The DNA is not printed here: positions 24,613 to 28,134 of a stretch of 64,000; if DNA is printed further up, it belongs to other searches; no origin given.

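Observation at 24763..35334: A B12-dependent self-sufficient reductive dehalogenase is the last gene of a form-II CODH-like molybdo-hydroxylase operon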

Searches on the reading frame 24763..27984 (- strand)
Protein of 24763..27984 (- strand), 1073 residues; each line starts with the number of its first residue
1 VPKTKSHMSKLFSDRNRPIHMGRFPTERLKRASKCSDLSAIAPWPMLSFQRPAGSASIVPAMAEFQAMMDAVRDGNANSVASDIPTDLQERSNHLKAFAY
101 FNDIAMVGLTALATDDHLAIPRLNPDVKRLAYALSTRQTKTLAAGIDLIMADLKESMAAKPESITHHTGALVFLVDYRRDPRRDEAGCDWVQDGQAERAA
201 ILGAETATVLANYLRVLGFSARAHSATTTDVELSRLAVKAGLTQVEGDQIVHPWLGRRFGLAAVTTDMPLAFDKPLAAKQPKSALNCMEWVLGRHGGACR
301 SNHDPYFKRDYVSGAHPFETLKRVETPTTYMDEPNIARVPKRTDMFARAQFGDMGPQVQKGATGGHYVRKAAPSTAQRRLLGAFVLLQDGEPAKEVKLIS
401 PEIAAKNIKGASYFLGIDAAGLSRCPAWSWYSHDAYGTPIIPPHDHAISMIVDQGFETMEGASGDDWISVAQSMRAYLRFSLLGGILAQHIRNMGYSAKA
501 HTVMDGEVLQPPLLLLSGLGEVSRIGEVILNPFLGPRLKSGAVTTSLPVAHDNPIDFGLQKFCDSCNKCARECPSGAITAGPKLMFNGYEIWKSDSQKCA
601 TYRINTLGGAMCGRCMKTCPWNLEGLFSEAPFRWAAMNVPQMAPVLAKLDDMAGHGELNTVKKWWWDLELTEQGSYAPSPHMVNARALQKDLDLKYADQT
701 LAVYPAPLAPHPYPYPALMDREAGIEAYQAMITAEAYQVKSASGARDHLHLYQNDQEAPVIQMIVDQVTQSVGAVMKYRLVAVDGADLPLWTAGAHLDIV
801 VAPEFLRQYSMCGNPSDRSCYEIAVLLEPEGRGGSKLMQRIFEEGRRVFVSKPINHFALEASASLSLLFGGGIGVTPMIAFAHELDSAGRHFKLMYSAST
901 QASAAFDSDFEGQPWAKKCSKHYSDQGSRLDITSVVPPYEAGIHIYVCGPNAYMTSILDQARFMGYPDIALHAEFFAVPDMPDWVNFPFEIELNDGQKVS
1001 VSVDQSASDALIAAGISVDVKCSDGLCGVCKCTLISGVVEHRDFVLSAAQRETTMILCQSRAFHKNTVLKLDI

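Call 4: search_protein_families(library=pfam, proteins=[window:24763-27984:-], max_evalue=0.01)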
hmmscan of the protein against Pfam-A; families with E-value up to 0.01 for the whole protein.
window:24763-27984:- (1073 aa): 7 families
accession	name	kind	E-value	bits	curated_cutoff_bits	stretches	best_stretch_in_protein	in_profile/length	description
PF00111.32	Fer2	-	3.3e-08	33.8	21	1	996-1062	5-76/77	2Fe-2S iron-sulfur cluster binding domain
PF13484.11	Fer4_16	-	4.6e-08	34.1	30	1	563-622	2-66/66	4Fe-4S double cluster binding domain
PF12838.12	Fer4_7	-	5.2e-08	33.7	27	1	563-622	2-51/52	4Fe-4S dicluster domain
PF12837.12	Fer4_6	-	4.2e-05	23.7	25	0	563-578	9-24/24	4Fe-4S binding domain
PF22290.1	DmmA-like_N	-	0.00085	20.2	33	1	851-968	5-121/124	Dimethylamine monooxygenase subunit DmmA-like, N-terminal domain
PF00037.32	Fer4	-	0.0032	17.7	21.1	1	563-579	8-24/24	4Fe-4S binding domain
PF13237.11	Fer4_10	-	0.0058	17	25.5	0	611-621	11-21/53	4Fe-4S dicluster domain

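Call 5: search_solved_structures(query=window:24763-27984:-, max_evalue=0.01, show_alignments=2)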
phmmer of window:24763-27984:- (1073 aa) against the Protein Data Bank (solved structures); distinct sequences matched with E-value up to 0.01: 20.
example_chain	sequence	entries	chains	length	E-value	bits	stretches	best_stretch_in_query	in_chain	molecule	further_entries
4ras_A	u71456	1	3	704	6.2e-152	510.9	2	166-750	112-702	Oxidoreductase, NAD-binding/iron-sulfur cluster-binding protein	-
6zxu_A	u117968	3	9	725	4.3e-151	508.1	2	166-742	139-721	Oxidoreductase, NAD-binding/iron-sulfur cluster-binding protein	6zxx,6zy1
6zy0_A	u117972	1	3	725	1.6e-150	506.3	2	166-742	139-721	Oxidoreductase, NAD-binding/iron-sulfur cluster-binding protein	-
6kbh_A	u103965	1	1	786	2.6e-49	171.1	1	777-1067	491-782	Cytochrome P450 monooxygenase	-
6laa_A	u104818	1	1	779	1.1e-44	155.9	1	775-1069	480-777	Cytochrome P450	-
2pia_A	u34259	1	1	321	1.3e-43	152.3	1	775-1069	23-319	PHTHALATE DIOXYGENASE REDUCTASE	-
7ylr_A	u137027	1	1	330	2.1e-39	138.4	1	761-1069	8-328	Ferredoxin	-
4uqu_A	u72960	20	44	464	1.8e-29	105.5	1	468-672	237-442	TETRACHLOROETHENE REDUCTIVE DEHALOGENASE CATALYTIC SUBUNIT PCEA | TETRACHLOROETHENE REDUCTIVE DEHALOGENASE CATALYTIC SUBUNIT | Tetrachloroethene reductive dehal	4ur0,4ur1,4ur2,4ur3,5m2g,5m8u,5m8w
8q4h_A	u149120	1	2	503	8.5e-18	66.8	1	450-655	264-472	Tetrachloroethene reductive dehalogenase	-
5ogx_A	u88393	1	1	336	6.1e-08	34.2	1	995-1063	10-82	Cytochrome P450 reductase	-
6icm_D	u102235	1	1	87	2.6e-07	32.1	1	989-1070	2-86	Oxidoreductase NdmD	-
4eh1_A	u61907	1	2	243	1.3e-06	29.8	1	774-977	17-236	Flavohemoprotein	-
7c3a_A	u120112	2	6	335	4.7e-06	27.9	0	801-905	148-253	Ferredoxin reductase component of carbazole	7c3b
6o0a_A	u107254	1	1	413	9.8e-05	23.6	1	808-984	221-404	Flavohemoglobin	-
1gvh_A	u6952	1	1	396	0.00036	21.7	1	773-906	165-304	FLAVOHEMOPROTEIN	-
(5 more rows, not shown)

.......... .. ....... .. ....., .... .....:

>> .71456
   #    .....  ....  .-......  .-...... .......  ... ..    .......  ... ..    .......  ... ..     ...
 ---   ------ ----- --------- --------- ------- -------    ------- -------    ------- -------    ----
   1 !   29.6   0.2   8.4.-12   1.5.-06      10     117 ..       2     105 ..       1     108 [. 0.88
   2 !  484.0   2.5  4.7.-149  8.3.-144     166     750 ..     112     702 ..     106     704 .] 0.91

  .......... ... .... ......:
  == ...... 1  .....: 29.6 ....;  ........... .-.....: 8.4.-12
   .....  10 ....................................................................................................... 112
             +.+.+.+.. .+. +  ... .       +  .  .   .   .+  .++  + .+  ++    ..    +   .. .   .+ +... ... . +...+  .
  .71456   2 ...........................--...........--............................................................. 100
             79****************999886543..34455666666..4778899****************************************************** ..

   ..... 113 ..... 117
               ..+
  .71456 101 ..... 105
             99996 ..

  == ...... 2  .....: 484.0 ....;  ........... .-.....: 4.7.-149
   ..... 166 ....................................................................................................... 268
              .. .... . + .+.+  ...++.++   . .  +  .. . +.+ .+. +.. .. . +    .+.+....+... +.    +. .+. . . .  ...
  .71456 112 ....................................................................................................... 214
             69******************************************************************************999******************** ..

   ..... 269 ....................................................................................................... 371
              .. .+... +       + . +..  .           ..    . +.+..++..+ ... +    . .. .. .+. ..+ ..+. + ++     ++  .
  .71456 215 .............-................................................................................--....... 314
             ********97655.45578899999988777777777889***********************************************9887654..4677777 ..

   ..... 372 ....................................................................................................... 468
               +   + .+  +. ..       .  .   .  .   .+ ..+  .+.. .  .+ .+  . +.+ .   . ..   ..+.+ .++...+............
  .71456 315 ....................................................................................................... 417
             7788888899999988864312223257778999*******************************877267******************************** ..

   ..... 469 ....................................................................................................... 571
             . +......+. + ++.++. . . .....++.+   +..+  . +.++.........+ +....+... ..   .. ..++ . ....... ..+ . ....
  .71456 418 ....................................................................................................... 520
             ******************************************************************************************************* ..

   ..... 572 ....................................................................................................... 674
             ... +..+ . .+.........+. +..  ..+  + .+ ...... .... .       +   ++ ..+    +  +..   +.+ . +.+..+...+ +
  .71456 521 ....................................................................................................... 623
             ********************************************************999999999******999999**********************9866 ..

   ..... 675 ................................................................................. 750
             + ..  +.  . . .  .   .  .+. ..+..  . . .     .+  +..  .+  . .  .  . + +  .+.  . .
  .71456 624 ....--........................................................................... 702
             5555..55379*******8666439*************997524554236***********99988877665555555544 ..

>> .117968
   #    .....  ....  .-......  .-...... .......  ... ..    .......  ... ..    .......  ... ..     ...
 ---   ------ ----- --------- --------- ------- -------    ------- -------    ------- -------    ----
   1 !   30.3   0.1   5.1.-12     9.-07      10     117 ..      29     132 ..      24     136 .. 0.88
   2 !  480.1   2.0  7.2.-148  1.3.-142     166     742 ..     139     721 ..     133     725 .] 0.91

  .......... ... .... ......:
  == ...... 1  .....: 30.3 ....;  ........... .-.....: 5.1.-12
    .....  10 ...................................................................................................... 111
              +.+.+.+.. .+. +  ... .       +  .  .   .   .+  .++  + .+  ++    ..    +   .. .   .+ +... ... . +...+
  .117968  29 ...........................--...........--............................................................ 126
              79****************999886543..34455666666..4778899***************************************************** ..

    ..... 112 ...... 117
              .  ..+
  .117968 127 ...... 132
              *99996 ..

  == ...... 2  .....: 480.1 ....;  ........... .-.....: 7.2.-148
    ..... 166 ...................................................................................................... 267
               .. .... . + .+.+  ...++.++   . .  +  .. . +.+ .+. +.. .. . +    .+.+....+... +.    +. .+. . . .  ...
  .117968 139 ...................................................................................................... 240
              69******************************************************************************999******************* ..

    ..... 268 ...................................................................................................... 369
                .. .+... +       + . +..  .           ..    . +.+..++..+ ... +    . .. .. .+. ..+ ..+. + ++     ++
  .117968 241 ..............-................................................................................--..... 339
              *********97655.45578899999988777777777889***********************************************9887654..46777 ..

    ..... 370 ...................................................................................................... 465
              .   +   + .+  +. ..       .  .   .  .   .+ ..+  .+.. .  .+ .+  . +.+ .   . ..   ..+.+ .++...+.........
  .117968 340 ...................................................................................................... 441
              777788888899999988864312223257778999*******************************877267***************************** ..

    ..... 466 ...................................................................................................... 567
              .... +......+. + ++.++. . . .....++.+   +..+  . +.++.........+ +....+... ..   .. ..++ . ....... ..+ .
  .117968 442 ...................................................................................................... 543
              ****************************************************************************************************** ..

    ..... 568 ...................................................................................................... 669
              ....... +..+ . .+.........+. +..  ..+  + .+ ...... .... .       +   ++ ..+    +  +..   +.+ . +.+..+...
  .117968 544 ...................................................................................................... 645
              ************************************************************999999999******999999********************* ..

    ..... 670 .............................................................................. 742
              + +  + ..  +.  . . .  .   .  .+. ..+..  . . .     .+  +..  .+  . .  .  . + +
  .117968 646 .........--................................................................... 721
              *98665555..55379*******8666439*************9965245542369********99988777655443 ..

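Call 6: search_protein_families(library=ncbifam, proteins=[window:24763-27984:-], max_evalue=0.001)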
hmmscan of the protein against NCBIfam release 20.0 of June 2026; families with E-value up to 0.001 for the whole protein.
window:24763-27984:- (1073 aa): 16 families
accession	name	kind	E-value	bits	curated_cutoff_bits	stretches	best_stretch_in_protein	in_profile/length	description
TIGR02486.1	RDH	subfamily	1.1e-55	189.7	160.35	2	445-656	88-314/314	reductive dehalogenase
NF007964.0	PRK10684.1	equivalog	2.1e-16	59.8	383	1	761-1039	10-301/333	NADH oxidoreductase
NF009805.0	PRK13289.1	equivalog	5.2e-16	58.6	432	1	764-977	158-393/399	NO-inducible flavohemoprotein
TIGR02160.1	PA_CoA_Oxy5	hypoth_equivalog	2e-14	53.2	420.8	1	943-1071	208-351/352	1,2-phenylacetyl-CoA epoxidase subunit PaaE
NF040810.1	BenC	equivalog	2.2e-12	46.8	430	2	763-976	107-330/333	benzoate 1,2-dioxygenase electron transfer component BenC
NF058606.1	GlBtMonoRdsGbcB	equivalog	1.9e-11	43.5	500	1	804-976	59-247/362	glycine betaine monooxygenase reductase subunit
NF045803.1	MethMoxFADbindMmoC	equivalog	6.9e-09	34.9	500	1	791-889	140-239/343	aromatic/alkene monooxygenase hydroxylase FAD-binding subunit MmoC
NF000796.0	PRK00054.1-1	equivalog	2.3e-07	30.3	224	1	842-961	70-189/254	dihydroorotate dehydrogenase electron transfer subunit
NF000799.0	PRK00054.1-4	equivalog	4.1e-07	29.3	314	1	805-957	51-202/258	dihydroorotate dehydrogenase electron transfer subunit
NF008822.0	PRK11872.1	equivalog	1.8e-06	27.2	402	0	991-1062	7-84/341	anthranilate 1,2-dioxygenase electron transfer component AntC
TIGR00276.1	TIGR00276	equivalog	3.3e-06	26.3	200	1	490-587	112-205/337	tRNA epoxyqueuosine(34) reductase QueG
NF007985.1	PRK10713.1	equivalog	4.8e-05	22.9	75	1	1000-1058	11-69/81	class I ribonucleotide reductase maintenance protein YfaE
TIGR01971.1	NuoI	subfamily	6.5e-05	22.5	113.05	1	561-622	42-96/121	NADH-quinone oxidoreductase, chain I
NF004537.0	PRK05888.1-3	equivalog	0.00015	21.4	163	1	558-622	66-128/204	NADH-quinone oxidoreductase subunit NuoI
NF000798.0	PRK00054.1-3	equivalog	0.00045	19.9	219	0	822-961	61-194/244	dihydroorotate dehydrogenase electron transfer subunit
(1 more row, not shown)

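Call 7: find_encoding_contigs(protein=window:24763-27963:-, flank=10000, max_places=6)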
Protein window:24763-27963:- (1066 aa): 23 contigs read that carry it; 6 places shown.
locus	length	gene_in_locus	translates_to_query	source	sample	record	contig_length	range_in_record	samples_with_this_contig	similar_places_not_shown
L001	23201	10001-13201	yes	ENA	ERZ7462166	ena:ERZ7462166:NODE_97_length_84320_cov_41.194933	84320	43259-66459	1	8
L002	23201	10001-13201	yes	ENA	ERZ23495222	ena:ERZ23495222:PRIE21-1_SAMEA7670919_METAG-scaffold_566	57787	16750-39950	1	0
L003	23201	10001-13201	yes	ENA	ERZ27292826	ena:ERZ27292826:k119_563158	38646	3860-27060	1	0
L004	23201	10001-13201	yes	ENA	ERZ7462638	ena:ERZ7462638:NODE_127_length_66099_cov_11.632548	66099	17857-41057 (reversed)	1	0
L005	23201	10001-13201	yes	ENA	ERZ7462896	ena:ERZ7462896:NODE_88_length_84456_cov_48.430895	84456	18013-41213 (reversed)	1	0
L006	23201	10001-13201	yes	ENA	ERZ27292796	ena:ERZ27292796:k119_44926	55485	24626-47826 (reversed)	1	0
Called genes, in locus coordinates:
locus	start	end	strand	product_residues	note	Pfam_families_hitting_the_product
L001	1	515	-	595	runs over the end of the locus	PF00920:ILVD_EDD_N, PF24877:ILV_EDD_C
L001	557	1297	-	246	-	PF00106:adh_short, PF13561:adh_short_C2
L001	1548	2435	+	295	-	PF01488:Shikimate_DH (weak), PF03446:NAD_binding_2, PF03807:F420_oxidored (weak), PF07991:KARI_N (faint), PF14833:NAD_binding_11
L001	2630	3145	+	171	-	PF10604:Polyketide_cyc2 (weak), PF06240:COXG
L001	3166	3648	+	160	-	PF00111:Fer2, PF01799:Fer2_2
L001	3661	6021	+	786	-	PF01315:Ald_Xan_dh_C, PF02738:MoCoBD_1, PF20256:MoCoBD_2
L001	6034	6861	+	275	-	PF00941:FAD_binding_5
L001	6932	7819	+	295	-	PF05496:RuvB_N (faint), PF13401:AAA_22 (weak), PF00004:AAA, PF07726:AAA_3 (faint), PF07728:AAA_5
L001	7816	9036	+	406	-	PF05762:VWA_CoxE, PF13519:VWA_2 (weak)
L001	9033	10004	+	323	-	PF02625:XdhC_CoxI, PF13478:XdhC_C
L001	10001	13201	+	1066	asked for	PF12838:Fer4_7, PF13484:Fer4_16, PF00111:Fer2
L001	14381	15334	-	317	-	PF02685:Glucokinase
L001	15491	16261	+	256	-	PF03328:HpcH_HpaI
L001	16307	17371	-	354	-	PF00809:Pterin_bind, PF03599:CdhD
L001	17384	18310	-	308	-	-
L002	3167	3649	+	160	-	PF00111:Fer2, PF01799:Fer2_2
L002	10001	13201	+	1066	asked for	PF12838:Fer4_7, PF13484:Fer4_16, PF00111:Fer2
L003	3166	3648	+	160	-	PF00111:Fer2, PF01799:Fer2_2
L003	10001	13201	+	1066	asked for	PF12838:Fer4_7, PF13484:Fer4_16, PF00111:Fer2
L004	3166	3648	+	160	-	PF00111:Fer2, PF01799:Fer2_2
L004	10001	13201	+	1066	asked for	PF12838:Fer4_7, PF13484:Fer4_16, PF00111:Fer2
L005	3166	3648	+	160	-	PF00111:Fer2, PF01799:Fer2_2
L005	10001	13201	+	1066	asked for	PF12838:Fer4_7, PF13484:Fer4_16, PF00111:Fer2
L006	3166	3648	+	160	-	PF00111:Fer2, PF01799:Fer2_2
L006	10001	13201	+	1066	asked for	PF12838:Fer4_7, PF13484:Fer4_16, PF00111:Fer2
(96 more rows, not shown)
